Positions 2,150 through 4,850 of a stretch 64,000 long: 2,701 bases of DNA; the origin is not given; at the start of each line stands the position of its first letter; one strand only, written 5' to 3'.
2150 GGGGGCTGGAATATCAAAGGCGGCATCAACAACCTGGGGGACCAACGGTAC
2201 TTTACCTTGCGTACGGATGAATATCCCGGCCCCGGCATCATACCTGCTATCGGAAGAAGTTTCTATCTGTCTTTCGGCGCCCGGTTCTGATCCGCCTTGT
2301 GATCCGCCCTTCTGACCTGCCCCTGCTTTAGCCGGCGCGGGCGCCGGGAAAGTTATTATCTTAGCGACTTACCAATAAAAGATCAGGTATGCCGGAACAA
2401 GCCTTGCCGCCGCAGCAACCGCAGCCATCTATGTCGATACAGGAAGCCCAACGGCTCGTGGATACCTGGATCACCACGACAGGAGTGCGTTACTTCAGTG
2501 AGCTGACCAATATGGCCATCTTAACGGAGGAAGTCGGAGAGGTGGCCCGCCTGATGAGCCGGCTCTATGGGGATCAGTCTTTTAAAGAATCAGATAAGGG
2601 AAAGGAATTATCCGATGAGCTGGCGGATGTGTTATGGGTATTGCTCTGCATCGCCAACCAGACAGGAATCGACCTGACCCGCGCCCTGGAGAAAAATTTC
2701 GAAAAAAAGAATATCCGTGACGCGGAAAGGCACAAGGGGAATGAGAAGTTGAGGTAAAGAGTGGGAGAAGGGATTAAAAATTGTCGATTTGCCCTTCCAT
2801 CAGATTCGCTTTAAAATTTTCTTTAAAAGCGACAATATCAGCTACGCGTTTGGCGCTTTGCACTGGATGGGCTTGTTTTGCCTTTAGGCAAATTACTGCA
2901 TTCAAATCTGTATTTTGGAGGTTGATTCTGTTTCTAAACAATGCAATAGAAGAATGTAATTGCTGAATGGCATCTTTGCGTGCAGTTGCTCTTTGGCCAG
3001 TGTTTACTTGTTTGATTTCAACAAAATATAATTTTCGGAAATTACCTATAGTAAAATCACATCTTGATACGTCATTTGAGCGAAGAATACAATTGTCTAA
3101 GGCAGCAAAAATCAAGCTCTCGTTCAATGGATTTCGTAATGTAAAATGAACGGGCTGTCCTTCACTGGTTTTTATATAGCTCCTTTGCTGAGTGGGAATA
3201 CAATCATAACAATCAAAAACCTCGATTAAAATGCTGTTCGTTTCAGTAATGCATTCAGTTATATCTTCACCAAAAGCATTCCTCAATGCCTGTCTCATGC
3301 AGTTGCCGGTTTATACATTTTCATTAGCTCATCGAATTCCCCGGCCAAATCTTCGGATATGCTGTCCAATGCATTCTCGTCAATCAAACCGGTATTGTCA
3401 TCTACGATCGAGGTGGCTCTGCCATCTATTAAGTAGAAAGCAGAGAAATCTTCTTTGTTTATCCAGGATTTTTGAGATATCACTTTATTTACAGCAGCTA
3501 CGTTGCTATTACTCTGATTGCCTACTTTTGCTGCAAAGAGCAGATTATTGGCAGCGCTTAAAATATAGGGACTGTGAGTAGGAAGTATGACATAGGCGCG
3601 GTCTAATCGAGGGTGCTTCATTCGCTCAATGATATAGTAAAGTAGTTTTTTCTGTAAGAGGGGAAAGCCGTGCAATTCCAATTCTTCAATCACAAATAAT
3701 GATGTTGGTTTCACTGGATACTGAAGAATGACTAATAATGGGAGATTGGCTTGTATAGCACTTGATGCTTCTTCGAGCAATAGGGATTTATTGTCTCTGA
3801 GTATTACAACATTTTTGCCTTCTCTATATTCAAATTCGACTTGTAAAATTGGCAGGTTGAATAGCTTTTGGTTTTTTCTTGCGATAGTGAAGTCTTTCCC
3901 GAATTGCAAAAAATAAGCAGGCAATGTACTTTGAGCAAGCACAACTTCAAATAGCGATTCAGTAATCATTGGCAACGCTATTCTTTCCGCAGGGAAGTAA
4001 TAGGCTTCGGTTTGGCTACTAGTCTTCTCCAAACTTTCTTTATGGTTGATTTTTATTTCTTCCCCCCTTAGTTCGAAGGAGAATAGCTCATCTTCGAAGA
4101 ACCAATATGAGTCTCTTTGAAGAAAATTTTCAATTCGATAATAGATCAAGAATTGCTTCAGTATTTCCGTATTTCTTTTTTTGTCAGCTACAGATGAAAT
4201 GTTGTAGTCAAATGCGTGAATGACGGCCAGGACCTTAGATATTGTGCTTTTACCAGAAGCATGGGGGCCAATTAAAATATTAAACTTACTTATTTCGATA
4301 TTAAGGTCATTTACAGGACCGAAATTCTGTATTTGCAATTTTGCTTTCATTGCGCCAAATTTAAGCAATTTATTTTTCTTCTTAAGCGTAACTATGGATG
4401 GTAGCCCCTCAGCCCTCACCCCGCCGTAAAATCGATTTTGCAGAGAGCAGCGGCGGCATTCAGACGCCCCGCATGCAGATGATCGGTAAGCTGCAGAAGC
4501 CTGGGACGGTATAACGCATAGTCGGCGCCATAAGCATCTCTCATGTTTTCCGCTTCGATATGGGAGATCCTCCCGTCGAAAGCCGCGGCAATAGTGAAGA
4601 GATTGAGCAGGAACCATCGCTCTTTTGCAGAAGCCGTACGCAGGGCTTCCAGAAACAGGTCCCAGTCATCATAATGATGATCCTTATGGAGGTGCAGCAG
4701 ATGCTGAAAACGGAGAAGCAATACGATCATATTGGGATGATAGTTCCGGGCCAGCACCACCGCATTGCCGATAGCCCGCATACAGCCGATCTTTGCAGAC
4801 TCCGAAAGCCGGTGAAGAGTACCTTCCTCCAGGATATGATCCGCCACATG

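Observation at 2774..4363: AT-rich two-gene cassette: ABC-type ATPase translationally coupled to a PD-(D/E)xK-like nuclease (candidate anti-phage system)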

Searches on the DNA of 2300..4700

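Call 77: search_rna_families(source=window, start=2300, end=4700, threshold=evalue, max_evalue=1)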
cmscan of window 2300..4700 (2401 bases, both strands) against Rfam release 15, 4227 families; matches with E-value up to 1: 0.
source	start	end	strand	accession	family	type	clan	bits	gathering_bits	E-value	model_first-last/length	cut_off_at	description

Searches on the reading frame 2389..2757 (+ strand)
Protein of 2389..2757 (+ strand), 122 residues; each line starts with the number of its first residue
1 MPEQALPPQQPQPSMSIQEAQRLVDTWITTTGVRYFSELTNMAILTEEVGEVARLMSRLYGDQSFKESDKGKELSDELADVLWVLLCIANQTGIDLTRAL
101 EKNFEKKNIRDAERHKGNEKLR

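Call 6: search_protein_families(library=pfam, proteins=[window:2389-2757:+], max_evalue=1)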
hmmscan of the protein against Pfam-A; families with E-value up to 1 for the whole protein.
window:2389-2757:+ (122 aa): 5 families
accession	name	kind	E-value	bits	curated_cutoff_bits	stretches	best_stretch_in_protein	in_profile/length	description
PF03819.22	MazG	-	1.8e-14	54.2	22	1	37-113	2-72/74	MazG nucleotide pyrophosphohydrolase domain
PF12643.12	MazG-like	-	8e-06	26.5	27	1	63-120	28-80/85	MazG-like family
PF01503.22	PRA-PH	-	4.7e-05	24.2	21.3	1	42-102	27-81/86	Phosphoribosyl-ATP pyrophosphohydrolase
PF25632.1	Fusello_VP2_Capsid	-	0.091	13.6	27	1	48-68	10-30/74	Fusellovirus capsid protein VP2 family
PF20530.3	DUF6745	-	0.15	11.8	27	1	36-85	98-147/206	Domain of unknown function (DUF6745)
